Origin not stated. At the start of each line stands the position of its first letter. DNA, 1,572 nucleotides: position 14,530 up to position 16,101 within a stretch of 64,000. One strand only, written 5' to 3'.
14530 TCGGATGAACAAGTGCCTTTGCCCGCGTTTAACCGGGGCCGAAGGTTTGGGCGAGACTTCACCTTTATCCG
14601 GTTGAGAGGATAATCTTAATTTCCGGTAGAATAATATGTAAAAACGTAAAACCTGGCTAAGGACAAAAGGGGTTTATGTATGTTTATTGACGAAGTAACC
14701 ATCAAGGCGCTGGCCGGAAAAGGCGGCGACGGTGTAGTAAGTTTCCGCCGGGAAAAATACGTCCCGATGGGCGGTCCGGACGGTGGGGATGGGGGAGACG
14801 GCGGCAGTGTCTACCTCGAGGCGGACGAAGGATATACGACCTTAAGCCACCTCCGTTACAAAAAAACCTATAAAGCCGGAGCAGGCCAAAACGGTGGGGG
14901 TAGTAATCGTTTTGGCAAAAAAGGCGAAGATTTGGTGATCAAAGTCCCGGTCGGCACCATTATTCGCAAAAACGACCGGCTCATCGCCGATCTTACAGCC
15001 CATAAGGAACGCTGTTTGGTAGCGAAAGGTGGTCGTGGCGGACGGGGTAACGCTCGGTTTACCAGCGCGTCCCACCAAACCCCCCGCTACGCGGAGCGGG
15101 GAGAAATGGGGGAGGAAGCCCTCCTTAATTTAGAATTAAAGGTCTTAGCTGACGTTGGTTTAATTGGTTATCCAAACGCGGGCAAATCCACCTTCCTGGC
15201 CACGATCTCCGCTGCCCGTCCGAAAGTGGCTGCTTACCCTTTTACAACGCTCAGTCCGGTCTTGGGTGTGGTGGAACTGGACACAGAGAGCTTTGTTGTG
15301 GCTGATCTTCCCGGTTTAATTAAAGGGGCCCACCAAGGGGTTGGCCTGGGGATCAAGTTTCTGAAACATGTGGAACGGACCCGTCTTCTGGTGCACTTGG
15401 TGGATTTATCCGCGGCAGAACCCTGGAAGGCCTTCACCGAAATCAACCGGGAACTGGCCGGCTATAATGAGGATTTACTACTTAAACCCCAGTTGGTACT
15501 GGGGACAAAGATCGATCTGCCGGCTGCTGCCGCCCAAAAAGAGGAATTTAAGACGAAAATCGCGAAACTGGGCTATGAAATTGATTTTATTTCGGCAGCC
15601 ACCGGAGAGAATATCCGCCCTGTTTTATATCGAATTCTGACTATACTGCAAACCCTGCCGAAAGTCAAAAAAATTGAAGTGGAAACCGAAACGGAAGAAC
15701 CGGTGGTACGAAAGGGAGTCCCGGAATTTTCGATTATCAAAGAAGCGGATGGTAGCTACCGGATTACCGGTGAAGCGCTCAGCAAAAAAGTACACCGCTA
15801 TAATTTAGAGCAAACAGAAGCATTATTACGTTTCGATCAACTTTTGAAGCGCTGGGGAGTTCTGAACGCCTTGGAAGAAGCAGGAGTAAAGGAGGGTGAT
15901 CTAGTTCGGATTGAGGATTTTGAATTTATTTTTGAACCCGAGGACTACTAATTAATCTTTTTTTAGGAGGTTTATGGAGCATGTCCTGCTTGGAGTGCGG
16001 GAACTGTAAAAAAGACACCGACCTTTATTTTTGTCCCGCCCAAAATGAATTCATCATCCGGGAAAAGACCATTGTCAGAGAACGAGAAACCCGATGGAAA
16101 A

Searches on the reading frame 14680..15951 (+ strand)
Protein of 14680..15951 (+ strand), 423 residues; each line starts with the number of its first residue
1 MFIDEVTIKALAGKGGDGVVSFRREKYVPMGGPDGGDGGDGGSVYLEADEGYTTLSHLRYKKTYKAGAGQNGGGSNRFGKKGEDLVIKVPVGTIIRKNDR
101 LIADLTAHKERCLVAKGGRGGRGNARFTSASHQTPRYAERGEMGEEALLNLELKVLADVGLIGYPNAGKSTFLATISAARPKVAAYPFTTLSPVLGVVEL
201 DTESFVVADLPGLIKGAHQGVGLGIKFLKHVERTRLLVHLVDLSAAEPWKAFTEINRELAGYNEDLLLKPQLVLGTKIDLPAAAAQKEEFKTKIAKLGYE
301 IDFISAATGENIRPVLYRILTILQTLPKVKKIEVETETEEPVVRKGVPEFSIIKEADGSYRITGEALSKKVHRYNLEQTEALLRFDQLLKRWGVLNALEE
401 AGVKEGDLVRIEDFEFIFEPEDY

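Call 10: find_encoding_contigs(protein=window:14680-15951:+, flank=10000, max_places=4)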
Protein window:14680-15951:+ (423 aa): 23 contigs read that carry it; 4 places shown.
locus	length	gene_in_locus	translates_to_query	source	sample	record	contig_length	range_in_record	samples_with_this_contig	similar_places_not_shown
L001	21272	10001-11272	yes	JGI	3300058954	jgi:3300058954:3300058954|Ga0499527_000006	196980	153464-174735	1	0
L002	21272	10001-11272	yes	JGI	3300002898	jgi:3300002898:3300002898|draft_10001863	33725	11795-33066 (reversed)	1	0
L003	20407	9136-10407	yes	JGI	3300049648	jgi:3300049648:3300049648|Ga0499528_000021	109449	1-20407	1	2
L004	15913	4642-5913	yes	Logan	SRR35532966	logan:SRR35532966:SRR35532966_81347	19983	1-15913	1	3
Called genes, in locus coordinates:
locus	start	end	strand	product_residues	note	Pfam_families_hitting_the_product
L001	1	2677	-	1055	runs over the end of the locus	-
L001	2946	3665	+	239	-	PF01551:Peptidase_M23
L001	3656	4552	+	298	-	PF02163:Peptidase_M50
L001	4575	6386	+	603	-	PF19864:Radical_SAM_N2, PF04055:Radical_SAM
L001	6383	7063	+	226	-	PF10105:DUF2344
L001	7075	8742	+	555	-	PF10150:RNase_E_G, PF01938:TRAM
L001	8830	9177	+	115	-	PF00829:Ribosomal_L21p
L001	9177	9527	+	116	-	PF04327:Peptidase_Prp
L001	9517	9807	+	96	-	PF01016:Ribosomal_L27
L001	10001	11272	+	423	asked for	PF01018:GTP1_OBG, PF01926:MMR_HSR1, PF02421:FeoB_N, PF09269:DUF1967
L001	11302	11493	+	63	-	-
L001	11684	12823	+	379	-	PF00696:AA_kinase, PF01472:PUA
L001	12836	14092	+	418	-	PF00171:Aldedh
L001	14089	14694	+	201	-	PF01467:CTP_transf_like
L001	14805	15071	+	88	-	PF00076:RRM_1, PF03880:DbpA (faint)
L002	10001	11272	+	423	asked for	PF01018:GTP1_OBG, PF01926:MMR_HSR1, PF02421:FeoB_N, PF09269:DUF1967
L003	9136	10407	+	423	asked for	PF01018:GTP1_OBG, PF01926:MMR_HSR1, PF02421:FeoB_N, PF09269:DUF1967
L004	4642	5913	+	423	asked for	PF01018:GTP1_OBG, PF01926:MMR_HSR1, PF02421:FeoB_N, PF09269:DUF1967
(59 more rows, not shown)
